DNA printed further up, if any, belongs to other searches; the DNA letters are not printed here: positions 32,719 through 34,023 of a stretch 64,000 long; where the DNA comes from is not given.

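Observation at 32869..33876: CAMK-like kinase homolog with the catalytic HRD aspartate lost (HLG) and DFG replaced by DVM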

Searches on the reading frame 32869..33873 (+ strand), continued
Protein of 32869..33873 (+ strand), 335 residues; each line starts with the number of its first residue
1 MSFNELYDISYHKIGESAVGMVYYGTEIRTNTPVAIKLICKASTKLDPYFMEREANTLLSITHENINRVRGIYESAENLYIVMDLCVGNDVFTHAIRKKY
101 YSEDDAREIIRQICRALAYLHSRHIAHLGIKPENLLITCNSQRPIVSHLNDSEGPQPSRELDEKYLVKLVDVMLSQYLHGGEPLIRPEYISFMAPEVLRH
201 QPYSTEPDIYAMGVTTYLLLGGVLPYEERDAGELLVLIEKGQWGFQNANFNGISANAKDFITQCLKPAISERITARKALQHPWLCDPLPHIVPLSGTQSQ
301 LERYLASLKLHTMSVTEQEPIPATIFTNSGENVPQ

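Call 39: find_homologous_proteins(query=A3, max_evalue=1e-20)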
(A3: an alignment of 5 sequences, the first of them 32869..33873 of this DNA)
Query A3 (5 sequences) (335 aa, profile of the alignment): 118 proteins with E <= 1e-20 among 4626 candidates.
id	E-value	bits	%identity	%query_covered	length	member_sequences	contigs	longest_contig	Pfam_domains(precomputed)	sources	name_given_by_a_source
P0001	5.2e-214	727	91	100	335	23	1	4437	PF07714.24,PF00069.32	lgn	-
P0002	6.1e-170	582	56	93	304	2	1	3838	PF07714.24,PF00069.32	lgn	-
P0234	4.8e-92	326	43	93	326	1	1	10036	PF07714.24,PF00069.32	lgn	-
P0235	2.4e-64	235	38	91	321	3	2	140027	PF07714.24,PF00069.32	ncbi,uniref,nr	ncbi:Kinase [Hexamita inflata]|uniref:CAMK CAMK1 n=1 Tax=Hexamita inflata TaxID=28002 RepID=A0AA86Q0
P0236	5.2e-60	221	37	84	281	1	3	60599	PF07714.24,PF00069.32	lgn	-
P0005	2.3e-47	179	32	94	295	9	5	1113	PF07714.24,PF00069.32,PF03109.23,PF14531.13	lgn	-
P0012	1.6e-46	177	31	84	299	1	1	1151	PF07714.24,PF00069.32,PF03109.23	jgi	-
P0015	2.6e-46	176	32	92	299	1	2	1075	PF06293.21,PF07714.24,PF00069.32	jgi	-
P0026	3.1e-46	176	34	82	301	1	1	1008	PF07714.24,PF00069.32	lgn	-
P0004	4.0e-46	175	31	92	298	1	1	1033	PF07714.24,PF00069.32,PF03109.23,PF14531.13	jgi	-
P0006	4.4e-46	175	31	92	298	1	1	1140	PF07714.24,PF00069.32,PF03109.23,PF14531.13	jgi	-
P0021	5.3e-46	175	33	92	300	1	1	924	PF07714.24,PF00069.32,PF14531.13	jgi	-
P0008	5.3e-46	175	33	91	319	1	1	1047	PF07714.24,PF00069.32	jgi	-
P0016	5.3e-46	175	32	90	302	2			PF07714.24,PF00069.32,PF03109.23,PF14531.13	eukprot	eukprot:TRINITY_DN3_c0_g1_i1.p1 TRINITY_DN3_c0_g1~~TRINITY_DN3_c0_g1_i1.p1 ORF type:complete len:303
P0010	5.6e-46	175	33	84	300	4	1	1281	PF07714.24,PF00069.32,PF14531.13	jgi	-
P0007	7.6e-46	175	32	84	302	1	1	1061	PF07714.24,PF00069.32,PF03109.23,PF14531.13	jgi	-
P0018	8.6e-46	174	33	94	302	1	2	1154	PF06293.21,PF07714.24,PF00069.32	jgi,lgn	-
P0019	1.8e-45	173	32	91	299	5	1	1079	PF07714.24,PF00069.32,PF03109.23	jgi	-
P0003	2.3e-45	173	33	84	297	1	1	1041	PF06293.21,PF07714.24,PF00069.32,PF03109.23,PF14531.13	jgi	-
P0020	2.4e-45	173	34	84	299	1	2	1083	PF07714.24,PF00069.32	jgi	-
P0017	3.3e-45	172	32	93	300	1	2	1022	PF07714.24,PF00069.32,PF03109.23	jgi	-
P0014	4.8e-45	172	30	91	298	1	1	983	PF06293.21,PF07714.24,PF00069.32,PF03109.23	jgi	-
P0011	5.0e-45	172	32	84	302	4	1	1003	PF07714.24,PF00069.32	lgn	-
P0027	9.4e-45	171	31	86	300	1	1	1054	PF07714.24,PF00069.32,PF03109.23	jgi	-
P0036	1.3e-44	170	32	84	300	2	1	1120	PF06293.21,PF07714.24,PF00069.32,PF03109.23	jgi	-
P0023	1.7e-44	170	31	91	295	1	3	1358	PF07714.24,PF00069.32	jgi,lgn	jgi:calcium/calmodulin-dependent protein kinase I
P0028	1.9e-44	170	32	81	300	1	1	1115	PF07714.24,PF00069.32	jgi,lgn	-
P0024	2.3e-44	170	30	91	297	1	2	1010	PF07714.24,PF00069.32,PF03109.23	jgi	-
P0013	2.6e-44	169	31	88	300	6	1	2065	PF07714.24,PF00069.32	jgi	jgi:calcium/calmodulin-dependent protein kinase I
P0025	2.6e-44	169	31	81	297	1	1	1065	PF06293.21,PF07714.24,PF00069.32,PF03109.23,PF14531.13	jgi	-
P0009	2.8e-44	169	33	84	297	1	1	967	PF06293.21,PF07714.24,PF00069.32,PF03109.23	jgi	jgi:calcium/calmodulin-dependent protein kinase I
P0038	3.0e-44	169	34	79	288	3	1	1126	PF07714.24,PF00069.32,PF03109.23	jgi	-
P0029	6.1e-44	168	33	81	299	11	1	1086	PF07714.24,PF00069.32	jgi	-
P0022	9.0e-44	168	32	83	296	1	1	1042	PF06293.21,PF07714.24,PF00069.32,PF03109.23,PF14531.13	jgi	jgi:calcium/calmodulin-dependent protein kinase I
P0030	3.6e-43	166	31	92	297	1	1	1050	PF07714.24,PF00069.32,PF14531.13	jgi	-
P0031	7.6e-43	165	30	94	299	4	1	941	PF07714.24,PF00069.32,PF03109.23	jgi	-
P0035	1.0e-42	164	36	75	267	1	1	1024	PF06293.21,PF07714.24,PF00069.32,PF03109.23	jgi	-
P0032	1.1e-42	164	34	79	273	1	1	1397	PF07714.24,PF00069.32,PF03109.23,PF14531.13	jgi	-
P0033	1.2e-41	161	33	82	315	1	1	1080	PF07714.24,PF00069.32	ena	-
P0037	1.3e-41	161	31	84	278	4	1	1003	PF06293.21,PF07714.24,PF00069.32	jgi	-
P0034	3.3e-41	159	33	81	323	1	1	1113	PF07714.24,PF00069.32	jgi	-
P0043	4.4e-40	156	30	91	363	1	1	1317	PF07714.24,PF00069.32,PF03109.23,PF14531.13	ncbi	ncbi:Calmodulin-dependent protein kinase cmk2, partial [Spiromyces aspiralis]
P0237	2.0e-39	153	31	83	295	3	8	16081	PF07714.24,PF00069.32,PF14531.13,PF17667.8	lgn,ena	-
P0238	2.7e-39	153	32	81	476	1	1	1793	PF13405.13,PF06293.21,PF07714.24,PF00069.32,PF13499.13,PF12763.14,PF03109.23,PF13833.13,PF13202.13,PF00036.39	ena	-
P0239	3.9e-39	152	29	85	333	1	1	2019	PF07714.24,PF00069.32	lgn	-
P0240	4.6e-39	152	31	91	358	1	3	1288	PF07714.24,PF00069.32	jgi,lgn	-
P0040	5.9e-39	152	32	74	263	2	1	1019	PF07714.24,PF00069.32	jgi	jgi:calcium/calmodulin-dependent protein kinase I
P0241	4.4e-38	149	30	81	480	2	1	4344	PF07714.24,PF00069.32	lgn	-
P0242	1.1e-37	148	29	70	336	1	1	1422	PF07714.24,PF00069.32,PF03109.23,PF14531.13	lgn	-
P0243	7.5e-37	145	29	82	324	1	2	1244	PF07714.24,PF00069.32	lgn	-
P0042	1.4e-36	144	30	84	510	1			PF13499.13,PF00036.39,PF17667.8,PF13405.13,PF07714.24,PF00069.32,PF12763.14,PF13833.13,PF14531.13,PF13202.13,PF23564.2,PF10591.16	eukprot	eukprot:GHVT01100589.1.p1 GENE.GHVT01100589.1~~GHVT01100589.1.p1 ORF type:complete len:511 (+),score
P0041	2.8e-36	143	32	70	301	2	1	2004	PF07714.24,PF00069.32,PF14531.13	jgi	-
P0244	3.0e-36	143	33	81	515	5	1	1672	PF13405.13,PF07714.24,PF00069.32,PF13499.13,PF13833.13,PF14531.13,PF13202.13,PF23564.2,PF00036.39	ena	-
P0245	4.9e-36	142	30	84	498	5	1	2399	PF13405.13,PF07714.24,PF00069.32,PF13499.13,PF13833.13,PF14531.13,PF13202.13,PF23564.2,PF00036.39,PF17667.8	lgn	-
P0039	2.6e-35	140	31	85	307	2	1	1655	PF07714.24,PF00069.32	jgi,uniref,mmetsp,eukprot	uniref:Protein kinase domain-containing protein n=1 Tax=Tetraselmis chuii TaxID=63592 RepID=A0A7S1SR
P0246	9.1e-35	138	29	96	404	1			PF07714.24,PF00069.32,PF14531.13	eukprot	eukprot:TRINITY_DN6855_c0_g2_i1.p1 TRINITY_DN6855_c0_g2~~TRINITY_DN6855_c0_g2_i1.p1 ORF type:complet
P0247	1.1e-34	138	30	83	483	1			PF07714.24,PF00069.32,PF00168.37,PF03109.23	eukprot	eukprot:TRINITY_DN1077_c0_g1_i1.p1 TRINITY_DN1077_c0_g1~~TRINITY_DN1077_c0_g1_i1.p1 ORF type:complet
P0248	1.2e-34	138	33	75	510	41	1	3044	PF13405.13,PF07714.24,PF00069.32,PF13499.13,PF13833.13,PF14658.13,PF00036.39,PF17667.8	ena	-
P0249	2.6e-34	137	35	62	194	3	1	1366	PF07714.24,PF00069.32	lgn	-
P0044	8.2e-34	135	30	78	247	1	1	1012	PF06293.21,PF07714.24,PF00069.32,PF03109.23,PF14531.13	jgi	-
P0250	2.2e-33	134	31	80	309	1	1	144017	PF07714.24,PF00069.32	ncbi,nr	ncbi:kinase-like domain-containing protein [Russula brevipes]|nr:kinase-like domain-containing prote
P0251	1.4e-32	131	30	81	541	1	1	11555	PF06293.21,PF07714.24,PF00069.32,PF13499.13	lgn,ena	-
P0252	1.6e-32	131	31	84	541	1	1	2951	PF13405.13,PF06293.21,PF07714.24,PF00069.32,PF13499.13,PF17667.8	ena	-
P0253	2.2e-32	130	29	84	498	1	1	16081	PF25578.2,PF13499.13,PF00036.39,PF17667.8,PF13405.13,PF07714.24,PF00069.32,PF03109.23,PF13833.13,PF13202.13,PF23564.2,PF10591.16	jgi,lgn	jgi:calcium-dependent protein kinase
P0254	1.3e-31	128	27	82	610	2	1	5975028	PF06293.21,PF07714.24,PF00069.32,PF02149.26,PF03109.23,PF14531.13,PF21594.4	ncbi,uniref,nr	ncbi:maternal embryonic leucine zipper kinase isoform X3 [Phoca vitulina]|uniref:maternal embryonic 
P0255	1.4e-31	128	27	82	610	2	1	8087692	PF06293.21,PF07714.24,PF00069.32,PF02149.26,PF03109.23,PF14531.13,PF21594.4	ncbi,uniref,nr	ncbi:PREDICTED: maternal embryonic leucine zipper kinase isoform X3 [Odobenus rosmarus divergens]|un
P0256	2.1e-31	127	27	82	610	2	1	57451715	PF07714.24,PF00069.32,PF02149.26,PF03109.23,PF14531.13,PF21594.4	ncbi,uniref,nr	ncbi:maternal embryonic leucine zipper kinase isoform X5 [Enhydra lutris kenyoni]|uniref:Maternal em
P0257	2.5e-31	127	28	69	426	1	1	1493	PF06293.21,PF07714.24,PF00069.32,PF03109.23,PF14531.13,PF17667.8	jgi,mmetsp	mmetsp:Transcript_17169/g.17248 ORF Transcript_17169/g.17248 Transcript_17169/m.17248 type:complete 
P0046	9.7e-31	125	28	81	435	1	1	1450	PF07714.24,PF00069.32,PF03109.23,PF14531.13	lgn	-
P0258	9.9e-31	125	29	81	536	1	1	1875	PF13405.13,PF07714.24,PF00069.32,PF13499.13,PF12763.14,PF13833.13,PF13202.13,PF00036.39,PF17667.8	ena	-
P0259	1.2e-30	125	32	79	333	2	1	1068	PF07714.24,PF00069.32,PF17667.8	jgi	-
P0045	1.3e-30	124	31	91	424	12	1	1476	PF07714.24,PF00069.32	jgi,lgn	-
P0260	2.1e-30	124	29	84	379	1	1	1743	PF07714.24,PF00069.32,PF14531.13,PF01636.30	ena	-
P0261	5.2e-30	122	28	81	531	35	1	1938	PF13405.13,PF07714.24,PF00069.32,PF13499.13,PF13833.13,PF13202.13,PF00036.39,PF17667.8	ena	-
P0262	1.0e-29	122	30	81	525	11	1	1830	PF13405.13,PF07714.24,PF00069.32,PF13499.13,PF12763.14,PF13833.13,PF13202.13,PF23564.2,PF00036.39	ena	-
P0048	1.3e-29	121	30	68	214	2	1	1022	PF07714.24,PF00069.32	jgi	-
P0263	1.7e-29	121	27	63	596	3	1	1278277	PF07714.24,PF00069.32,PF03109.23,PF14531.13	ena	-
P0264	2.1e-29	120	28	81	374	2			PF07714.24,PF00069.32,PF03822.21,PF03109.23,PF14531.13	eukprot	eukprot:TRINITY_DN4097_c0_g1_i1.p1 TRINITY_DN4097_c0_g1~~TRINITY_DN4097_c0_g1_i1.p1 ORF type:complet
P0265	2.4e-29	120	30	82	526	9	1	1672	PF13405.13,PF07714.24,PF00069.32,PF13499.13,PF13833.13,PF13202.13,PF00036.39,PF17667.8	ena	-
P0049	3.0e-29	120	28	81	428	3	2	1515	PF07714.24,PF00069.32,PF14531.13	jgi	-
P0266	3.7e-29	120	27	93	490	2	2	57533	PF13405.13,PF07714.24,PF00069.32,PF13499.13,PF12763.14,PF13833.13,PF14531.13,PF13202.13,PF23564.2,PF10591.16,PF00036.39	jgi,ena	-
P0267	5.2e-29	119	30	81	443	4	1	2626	PF07714.24,PF00069.32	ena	-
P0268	1.3e-28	118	30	90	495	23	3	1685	PF13405.13,PF07714.24,PF00069.32,PF13499.13,PF13833.13,PF13202.13,PF23564.2,PF10591.16,PF00036.39,PF17667.8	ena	-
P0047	1.3e-28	118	33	67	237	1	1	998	PF07714.24,PF00069.32,PF03109.23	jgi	-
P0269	6.4e-28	116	30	82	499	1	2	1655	PF13405.13,PF07714.24,PF00069.32,PF13499.13,PF13833.13,PF13202.13,PF23564.2,PF10591.16,PF00036.39,PF17667.8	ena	-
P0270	1.3e-27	115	31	82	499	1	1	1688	PF13405.13,PF07714.24,PF00069.32,PF13499.13,PF13833.13,PF13202.13,PF23564.2,PF10591.16,PF00036.39,PF17667.8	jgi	-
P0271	1.6e-27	114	31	82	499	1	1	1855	PF13405.13,PF07714.24,PF00069.32,PF13499.13,PF13833.13,PF13202.13,PF23564.2,PF10591.16,PF00036.39,PF17667.8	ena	-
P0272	2.2e-27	114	30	82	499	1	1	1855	PF13405.13,PF07714.24,PF00069.32,PF13499.13,PF13833.13,PF13202.13,PF23564.2,PF10591.16,PF00036.39,PF17667.8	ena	-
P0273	2.3e-27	114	30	82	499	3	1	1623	PF13405.13,PF07714.24,PF00069.32,PF13499.13,PF13833.13,PF13202.13,PF23564.2,PF10591.16,PF00036.39,PF17667.8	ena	-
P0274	2.4e-27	114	31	82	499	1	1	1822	PF13405.13,PF07714.24,PF00069.32,PF13499.13,PF13833.13,PF13202.13,PF23564.2,PF10591.16,PF00036.39,PF17667.8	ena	-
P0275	3.3e-27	113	25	81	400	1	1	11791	PF07714.24,PF00069.32,PF14531.13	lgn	-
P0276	4.6e-27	113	28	84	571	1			PF07714.24,PF00069.32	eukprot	eukprot:m51a1_g11972 putative camk camk1 protein variant 1 (572) ;mRNA; r:830064-832862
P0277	8.8e-27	112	29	77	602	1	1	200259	PF07714.24,PF00069.32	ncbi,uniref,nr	ncbi:CPK2 [Symbiodinium natans]|uniref:CPK2 protein n=1 Tax=Symbiodinium natans TaxID=878477 RepID=A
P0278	9.7e-27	112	28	65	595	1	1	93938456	PF06293.21,PF07714.24,PF00069.32,PF02149.26,PF03109.23,PF14531.13,PF21594.4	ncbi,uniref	ncbi:maternal embryonic leucine zipper kinase isoform X4 [Mirounga angustirostris]|uniref:maternal e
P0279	9.7e-27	112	28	65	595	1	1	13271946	PF06293.21,PF07714.24,PF00069.32,PF02149.26,PF03109.23,PF14531.13,PF21594.4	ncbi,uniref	ncbi:maternal embryonic leucine zipper kinase isoform X6 [Callorhinus ursinus]|uniref:maternal embry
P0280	9.7e-27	112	28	65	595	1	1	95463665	PF06293.21,PF07714.24,PF00069.32,PF02149.26,PF03109.23,PF14531.13,PF21594.4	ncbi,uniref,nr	ncbi:maternal embryonic leucine zipper kinase isoform X6 [Zalophus californianus]|uniref:Maternal em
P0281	1.3e-26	111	27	67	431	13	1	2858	PF13405.13,PF07714.24,PF00069.32,PF13499.13,PF13833.13,PF13202.13,PF23564.2,PF00036.39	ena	-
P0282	2.3e-26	110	27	81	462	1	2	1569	PF07714.24,PF00069.32,PF14531.13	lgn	-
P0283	6.0e-26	109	27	67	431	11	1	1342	PF13405.13,PF07714.24,PF00069.32,PF13499.13,PF13833.13,PF13202.13,PF23564.2,PF00036.39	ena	-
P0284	1.9e-25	107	26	70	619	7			PF06293.21,PF07714.24,PF00069.32,PF02149.26,PF03109.23,PF14531.13,PF21594.4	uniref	uniref:non-specific serine/threonine protein kinase n=1 Tax=Ailuropoda melanoleuca TaxID=9646 RepID=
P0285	2.1e-25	107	26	67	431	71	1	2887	PF13405.13,PF07714.24,PF00069.32,PF13499.13,PF13833.13,PF13202.13,PF23564.2,PF00036.39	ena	-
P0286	2.8e-25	107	28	81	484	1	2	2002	PF07714.24,PF00069.32,PF03109.23,PF14531.13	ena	-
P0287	1.0e-24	105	27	63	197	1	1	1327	PF07714.24,PF00069.32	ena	-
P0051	1.6e-24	104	29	70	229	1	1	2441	PF07714.24,PF00069.32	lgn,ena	-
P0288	4.9e-24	103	24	81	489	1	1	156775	PF07714.24,PF00069.32,PF03109.23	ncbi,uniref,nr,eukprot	ncbi:CBL-interacting protein kinase 23 [Hondaea fermentalgiana]|uniref:non-specific serine/threonine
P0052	5.6e-24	103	29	64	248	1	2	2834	PF07714.24,PF00069.32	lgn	-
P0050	1.4e-23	101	32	59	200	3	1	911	PF07714.24,PF00069.32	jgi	-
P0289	1.7e-23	101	24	81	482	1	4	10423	PF07714.24,PF00069.32,PF03109.23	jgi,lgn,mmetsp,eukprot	mmetsp:Transcript_5373/g.11093 ORF Transcript_5373/g.11093 Transcript_5373/m.11093 type:complete len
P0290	2.7e-23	100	33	59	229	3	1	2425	PF07714.24,PF00069.32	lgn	-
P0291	3.7e-23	100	33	42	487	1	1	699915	PF07714.24,PF00069.32,PF00498.32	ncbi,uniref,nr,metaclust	ncbi:kinase-like protein [Athelia psychrophila]|uniref:Kinase-like protein n=1 Tax=Athelia psychroph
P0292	4.5e-23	100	25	99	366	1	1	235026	PF07714.24,PF00069.32,PF17667.8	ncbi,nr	ncbi:Camk2b protein [Pelomyxa schiedti]|nr:Camk2b protein [Pelomyxa schiedti]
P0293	1.4e-22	98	26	81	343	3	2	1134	PF07714.24,PF00069.32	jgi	jgi:serine/threonine protein kinase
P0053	2.7e-22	97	26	84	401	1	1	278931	PF07714.24,PF00069.32,PF14531.13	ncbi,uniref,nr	ncbi:kinase-like protein [Rhodocollybia butyracea]|uniref:Aurora kinase n=1 Tax=Rhodocollybia butyra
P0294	4.1e-22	96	27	84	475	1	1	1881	PF06293.21,PF07714.24,PF00069.32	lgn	-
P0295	4.4e-22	96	28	76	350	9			PF07714.24,PF00069.32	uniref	uniref:Protein kinase domain-containing protein n=1 Tax=Stegastes partitus TaxID=144197 RepID=A0A3B4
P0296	1.6e-21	95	27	83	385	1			PF07714.24,PF00069.32,PF01636.30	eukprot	eukprot:EG_transcript_5718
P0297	3.7e-21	93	28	90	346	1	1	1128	PF07714.24,PF00069.32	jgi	-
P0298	9.0e-21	92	30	67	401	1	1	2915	PF13405.13,PF07714.24,PF00069.32,PF13499.13,PF13833.13,PF13202.13,PF23564.2,PF10591.16,PF00036.39,PF17667.8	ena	-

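Call 41: find_encoding_contigs(protein=P0234, flank=6000, max_places=3)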
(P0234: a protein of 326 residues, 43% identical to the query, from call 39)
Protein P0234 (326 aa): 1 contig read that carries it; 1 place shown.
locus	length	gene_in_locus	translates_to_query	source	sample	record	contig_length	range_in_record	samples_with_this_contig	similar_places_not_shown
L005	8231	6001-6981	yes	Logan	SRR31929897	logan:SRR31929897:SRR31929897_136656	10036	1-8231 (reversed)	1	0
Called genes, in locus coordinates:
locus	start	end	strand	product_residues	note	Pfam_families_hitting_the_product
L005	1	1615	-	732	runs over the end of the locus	PF03571:Peptidase_M49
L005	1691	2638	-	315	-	PF01063:Aminotran_4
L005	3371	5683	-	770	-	PF04851:ResIII (weak), PF00270:DEAD, PF00271:Helicase_C, PF13959:CTE_SPB4 (weak)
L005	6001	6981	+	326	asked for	PF00069:Pkinase, PF07714:PK_Tyr_Ser-Thr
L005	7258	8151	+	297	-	-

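Call 42: find_encoding_contigs(protein=P0236, flank=6000, max_places=3)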
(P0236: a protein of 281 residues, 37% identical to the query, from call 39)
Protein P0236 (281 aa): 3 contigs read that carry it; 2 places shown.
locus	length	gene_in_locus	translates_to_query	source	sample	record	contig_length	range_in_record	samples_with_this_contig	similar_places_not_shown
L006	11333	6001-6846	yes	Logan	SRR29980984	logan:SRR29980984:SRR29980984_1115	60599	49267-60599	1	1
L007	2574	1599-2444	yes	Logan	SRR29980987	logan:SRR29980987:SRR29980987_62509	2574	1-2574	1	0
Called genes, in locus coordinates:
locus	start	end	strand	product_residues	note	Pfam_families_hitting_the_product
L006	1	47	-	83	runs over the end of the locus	-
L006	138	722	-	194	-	PF00995:Sec1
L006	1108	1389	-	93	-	PF00025:Arf, PF00071:Ras, PF08477:Roc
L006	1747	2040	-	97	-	-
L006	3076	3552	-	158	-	-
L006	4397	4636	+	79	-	-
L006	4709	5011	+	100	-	-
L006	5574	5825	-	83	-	-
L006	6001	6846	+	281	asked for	PF00069:Pkinase, PF07714:PK_Tyr_Ser-Thr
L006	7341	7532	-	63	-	-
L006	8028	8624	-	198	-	PF00782:DSPc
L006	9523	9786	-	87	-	-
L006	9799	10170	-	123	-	-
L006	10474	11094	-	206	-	-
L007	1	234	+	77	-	?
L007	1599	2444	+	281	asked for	PF00069:Pkinase, PF07714:PK_Tyr_Ser-Thr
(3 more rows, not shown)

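Call 43: list_cluster_members(proteins=[P0002, P0234, P0236, P0235, P0124])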
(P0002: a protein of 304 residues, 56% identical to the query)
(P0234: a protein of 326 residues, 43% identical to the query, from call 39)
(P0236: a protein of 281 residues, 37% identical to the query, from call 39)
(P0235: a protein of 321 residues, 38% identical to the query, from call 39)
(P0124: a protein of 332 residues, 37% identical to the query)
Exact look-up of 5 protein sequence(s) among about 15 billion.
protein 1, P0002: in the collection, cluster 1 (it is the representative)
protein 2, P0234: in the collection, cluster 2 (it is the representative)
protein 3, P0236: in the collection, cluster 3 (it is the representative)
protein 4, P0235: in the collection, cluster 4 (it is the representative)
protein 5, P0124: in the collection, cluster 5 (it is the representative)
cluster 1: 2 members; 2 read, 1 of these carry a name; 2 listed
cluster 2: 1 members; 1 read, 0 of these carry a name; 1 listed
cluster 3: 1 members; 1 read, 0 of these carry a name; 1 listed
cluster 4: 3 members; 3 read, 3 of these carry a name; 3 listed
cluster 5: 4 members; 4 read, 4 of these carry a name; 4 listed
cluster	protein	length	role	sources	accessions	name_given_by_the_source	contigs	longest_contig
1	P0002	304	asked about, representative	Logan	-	-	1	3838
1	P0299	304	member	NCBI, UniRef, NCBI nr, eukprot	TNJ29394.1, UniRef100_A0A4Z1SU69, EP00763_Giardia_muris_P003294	Kinase, CAMK CAMK1 [Giardia muris] | Kinase, CAMK CAMK1 n=1 Tax=Giardia muris TaxID=5742 RepID=A0A4Z1SU69_GIAMU | TNJ29394.1 Kinase, CAMK CAMK1 [Giardia muris]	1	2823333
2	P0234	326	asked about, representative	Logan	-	-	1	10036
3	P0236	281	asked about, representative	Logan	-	-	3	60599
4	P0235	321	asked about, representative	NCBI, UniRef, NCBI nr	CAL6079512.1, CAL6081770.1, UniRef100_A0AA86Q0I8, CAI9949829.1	Kinase [Hexamita inflata] | CAMK CAMK1 n=1 Tax=Hexamita inflata TaxID=28002 RepID=A0AA86Q0I8_9EUKA | CAMK CAMK1 [Hexamita inflata]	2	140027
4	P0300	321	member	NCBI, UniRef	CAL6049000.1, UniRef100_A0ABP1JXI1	Kinase [Hexamita inflata] | Kinase n=1 Tax=Hexamita inflata TaxID=28002 RepID=A0ABP1JXI1_9EUKA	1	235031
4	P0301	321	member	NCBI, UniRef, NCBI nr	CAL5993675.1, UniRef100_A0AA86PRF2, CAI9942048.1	Kinase [Hexamita inflata] | CAMK CAMK1 n=1 Tax=Hexamita inflata TaxID=28002 RepID=A0AA86PRF2_9EUKA | CAMK CAMK1 [Hexamita inflata]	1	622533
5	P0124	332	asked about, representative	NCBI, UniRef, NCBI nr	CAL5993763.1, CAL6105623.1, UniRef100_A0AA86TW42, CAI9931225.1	Kinase [Hexamita inflata] | CAMK CAMK1 n=1 Tax=Hexamita inflata TaxID=28002 RepID=A0AA86TW42_9EUKA | CAMK CAMK1 [Hexamita inflata]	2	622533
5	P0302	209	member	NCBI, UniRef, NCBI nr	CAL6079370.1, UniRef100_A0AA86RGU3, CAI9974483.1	Kinase [Hexamita inflata] | CAMK CAMK1 n=1 Tax=Hexamita inflata TaxID=28002 RepID=A0AA86RGU3_9EUKA | CAMK CAMK1 [Hexamita inflata]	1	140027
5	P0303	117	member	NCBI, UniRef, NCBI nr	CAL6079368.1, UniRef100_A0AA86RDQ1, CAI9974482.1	Kinase [Hexamita inflata] | CAMK CAMK1 n=1 Tax=Hexamita inflata TaxID=28002 RepID=A0AA86RDQ1_9EUKA | CAMK CAMK1 [Hexamita inflata]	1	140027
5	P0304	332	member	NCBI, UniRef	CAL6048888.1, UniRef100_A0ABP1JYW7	Kinase [Hexamita inflata] | Kinase n=1 Tax=Hexamita inflata TaxID=28002 RepID=A0ABP1JYW7_9EUKA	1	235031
